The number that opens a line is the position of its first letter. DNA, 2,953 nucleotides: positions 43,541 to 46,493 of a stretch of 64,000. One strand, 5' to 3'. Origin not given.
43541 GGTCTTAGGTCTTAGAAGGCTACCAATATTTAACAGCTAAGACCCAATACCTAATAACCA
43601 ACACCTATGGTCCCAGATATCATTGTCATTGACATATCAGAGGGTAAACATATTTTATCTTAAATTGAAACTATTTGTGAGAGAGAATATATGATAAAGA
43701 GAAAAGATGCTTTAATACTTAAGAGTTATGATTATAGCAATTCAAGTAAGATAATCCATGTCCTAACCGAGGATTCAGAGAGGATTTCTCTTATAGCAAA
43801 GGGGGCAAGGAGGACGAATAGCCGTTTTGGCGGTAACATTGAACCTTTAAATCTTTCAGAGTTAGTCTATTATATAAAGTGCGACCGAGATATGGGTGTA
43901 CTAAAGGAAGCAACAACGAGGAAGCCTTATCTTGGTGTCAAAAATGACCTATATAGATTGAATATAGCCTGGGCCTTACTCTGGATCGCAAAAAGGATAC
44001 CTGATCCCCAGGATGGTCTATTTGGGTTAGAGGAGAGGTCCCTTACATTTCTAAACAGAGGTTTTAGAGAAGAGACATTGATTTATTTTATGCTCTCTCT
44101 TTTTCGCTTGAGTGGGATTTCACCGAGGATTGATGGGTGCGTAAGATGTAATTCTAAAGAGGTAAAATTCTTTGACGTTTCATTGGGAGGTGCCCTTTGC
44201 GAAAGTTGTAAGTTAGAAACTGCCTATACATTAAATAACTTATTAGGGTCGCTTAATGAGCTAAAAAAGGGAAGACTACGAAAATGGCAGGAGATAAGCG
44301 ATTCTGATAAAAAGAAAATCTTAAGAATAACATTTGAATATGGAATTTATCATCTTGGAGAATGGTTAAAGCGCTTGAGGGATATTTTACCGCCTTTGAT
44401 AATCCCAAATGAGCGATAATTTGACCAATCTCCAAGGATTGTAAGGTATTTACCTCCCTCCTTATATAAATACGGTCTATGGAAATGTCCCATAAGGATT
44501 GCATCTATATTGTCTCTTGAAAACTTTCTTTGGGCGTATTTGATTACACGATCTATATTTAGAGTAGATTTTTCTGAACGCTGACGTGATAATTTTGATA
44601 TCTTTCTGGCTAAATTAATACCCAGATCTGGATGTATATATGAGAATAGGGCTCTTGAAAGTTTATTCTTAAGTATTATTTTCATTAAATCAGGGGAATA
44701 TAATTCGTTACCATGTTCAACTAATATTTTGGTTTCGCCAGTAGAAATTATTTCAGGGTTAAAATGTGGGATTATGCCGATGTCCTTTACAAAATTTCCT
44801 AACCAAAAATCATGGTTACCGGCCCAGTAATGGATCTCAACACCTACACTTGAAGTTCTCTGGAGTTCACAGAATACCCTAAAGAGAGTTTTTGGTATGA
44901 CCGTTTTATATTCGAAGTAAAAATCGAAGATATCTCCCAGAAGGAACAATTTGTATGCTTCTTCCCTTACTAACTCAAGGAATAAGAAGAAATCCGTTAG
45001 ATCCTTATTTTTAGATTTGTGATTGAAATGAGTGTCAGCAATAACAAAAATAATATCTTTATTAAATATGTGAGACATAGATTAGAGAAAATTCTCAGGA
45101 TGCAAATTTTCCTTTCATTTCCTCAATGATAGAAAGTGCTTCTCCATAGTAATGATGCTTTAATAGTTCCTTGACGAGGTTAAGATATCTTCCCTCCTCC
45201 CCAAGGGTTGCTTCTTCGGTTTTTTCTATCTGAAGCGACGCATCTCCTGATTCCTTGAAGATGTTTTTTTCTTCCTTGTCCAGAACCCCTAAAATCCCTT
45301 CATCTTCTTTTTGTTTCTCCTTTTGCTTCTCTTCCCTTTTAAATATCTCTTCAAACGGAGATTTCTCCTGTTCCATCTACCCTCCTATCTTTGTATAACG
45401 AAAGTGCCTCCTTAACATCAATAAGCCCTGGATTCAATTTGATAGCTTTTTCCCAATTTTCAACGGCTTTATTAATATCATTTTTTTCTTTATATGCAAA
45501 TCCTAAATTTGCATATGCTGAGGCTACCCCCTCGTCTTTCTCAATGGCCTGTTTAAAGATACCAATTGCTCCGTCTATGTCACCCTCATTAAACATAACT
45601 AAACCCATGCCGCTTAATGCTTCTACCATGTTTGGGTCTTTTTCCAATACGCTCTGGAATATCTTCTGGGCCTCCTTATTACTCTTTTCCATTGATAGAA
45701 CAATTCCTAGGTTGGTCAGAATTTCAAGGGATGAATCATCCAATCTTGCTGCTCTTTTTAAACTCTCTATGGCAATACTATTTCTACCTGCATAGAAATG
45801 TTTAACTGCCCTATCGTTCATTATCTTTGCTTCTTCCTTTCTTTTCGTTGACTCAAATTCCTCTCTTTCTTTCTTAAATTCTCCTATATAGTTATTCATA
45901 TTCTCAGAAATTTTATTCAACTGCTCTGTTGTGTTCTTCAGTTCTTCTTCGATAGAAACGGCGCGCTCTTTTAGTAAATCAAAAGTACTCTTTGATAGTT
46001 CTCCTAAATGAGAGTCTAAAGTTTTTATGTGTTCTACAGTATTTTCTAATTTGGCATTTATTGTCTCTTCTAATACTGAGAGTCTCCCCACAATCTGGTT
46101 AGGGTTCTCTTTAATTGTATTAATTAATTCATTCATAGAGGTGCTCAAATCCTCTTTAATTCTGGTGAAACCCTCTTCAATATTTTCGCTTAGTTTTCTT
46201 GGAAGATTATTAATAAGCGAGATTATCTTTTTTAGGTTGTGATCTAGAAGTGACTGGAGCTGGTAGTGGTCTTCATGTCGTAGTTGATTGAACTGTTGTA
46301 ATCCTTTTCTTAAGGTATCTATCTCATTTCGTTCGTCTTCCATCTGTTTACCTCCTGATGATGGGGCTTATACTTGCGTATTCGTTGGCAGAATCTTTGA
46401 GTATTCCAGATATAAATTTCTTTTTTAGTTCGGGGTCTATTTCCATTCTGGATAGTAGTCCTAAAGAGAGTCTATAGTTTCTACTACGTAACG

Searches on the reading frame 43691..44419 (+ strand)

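Call 69: search_protein_families(library=pfam, proteins=[window:43691-44419:+], max_evalue=0.00001)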
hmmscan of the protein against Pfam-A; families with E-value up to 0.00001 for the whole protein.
window:43691-44419:+ (242 aa): 2 families
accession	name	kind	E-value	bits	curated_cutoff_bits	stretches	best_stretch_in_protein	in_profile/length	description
PF11967.14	RecO_N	-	1.8e-18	66.8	27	1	1-79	1-79/80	Recombination protein O N terminal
PF02565.21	RecO_C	-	4.7e-14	52.9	22.1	1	104-229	24-156/157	Recombination protein O C terminal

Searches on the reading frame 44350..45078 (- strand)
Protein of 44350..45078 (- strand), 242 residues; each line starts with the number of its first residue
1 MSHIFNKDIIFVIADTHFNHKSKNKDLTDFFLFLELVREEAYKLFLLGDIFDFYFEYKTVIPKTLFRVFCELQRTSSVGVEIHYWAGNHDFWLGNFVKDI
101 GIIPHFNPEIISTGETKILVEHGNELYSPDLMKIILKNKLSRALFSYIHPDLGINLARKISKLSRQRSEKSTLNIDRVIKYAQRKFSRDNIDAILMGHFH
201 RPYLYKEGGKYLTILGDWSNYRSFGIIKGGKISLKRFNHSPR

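Call 69: search_protein_families(library=pfam, proteins=[window:44350-45078:-], max_evalue=0.00001)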
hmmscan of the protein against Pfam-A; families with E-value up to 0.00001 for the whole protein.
window:44350-45078:- (242 aa): 1 family
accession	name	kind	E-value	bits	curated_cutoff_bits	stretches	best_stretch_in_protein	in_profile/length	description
PF00149.33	Metallophos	-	5.8e-09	37.1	21.5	1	10-202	3-191/191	Calcineurin-like phosphoesterase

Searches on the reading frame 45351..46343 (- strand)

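Call 70: search_protein_families(library=pfam, proteins=[window:45351-46343:-], max_evalue=0.00001)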
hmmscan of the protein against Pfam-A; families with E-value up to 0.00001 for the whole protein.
window:45351-46343:- (330 aa): 12 families
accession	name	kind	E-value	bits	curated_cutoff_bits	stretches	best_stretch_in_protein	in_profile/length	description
PF07719.23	TPR_2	-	1.6e-19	68.7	27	1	274-306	1-33/34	Tetratricopeptide repeat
PF00515.34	TPR_1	-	3.7e-18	64.9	27.8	1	274-306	1-33/34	Tetratricopeptide repeat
PF13414.12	TPR_11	-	9.1e-18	64.1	26.8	0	247-286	1-40/42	TPR repeat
PF13431.12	TPR_17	-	2.4e-11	43.4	24.4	0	263-294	2-33/34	Tetratricopeptide repeat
PF23914.1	TPR_CcmH_CycH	-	2.5e-11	44.1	42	1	187-266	65-147/158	Cytochrome c-type biogenesis protein H TPR domain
PF14559.12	TPR_19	-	5.6e-11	43.1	25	0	253-295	4-46/68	Tetratricopeptide repeat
PF13181.12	TPR_8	-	5e-10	39.2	25.7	0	274-305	1-32/34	Tetratricopeptide repeat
PF13424.12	TPR_12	-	5.8e-10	39.7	30.1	0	241-303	4-74/77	Tetratricopeptide repeat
PF13174.12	TPR_6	-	4.9e-09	36.7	26.3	0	241-269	1-29/33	Tetratricopeptide repeat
PF13428.12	TPR_14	-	5.4e-09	36.3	23.5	0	241-281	2-42/44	Tetratricopeptide repeat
PF13432.12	TPR_16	-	8.5e-08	32.9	32.7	0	223-272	14-63/65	Tetratricopeptide repeat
PF13374.12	TPR_10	-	6.7e-07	29.6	27.5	0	273-303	1-31/42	Tetratricopeptide repeat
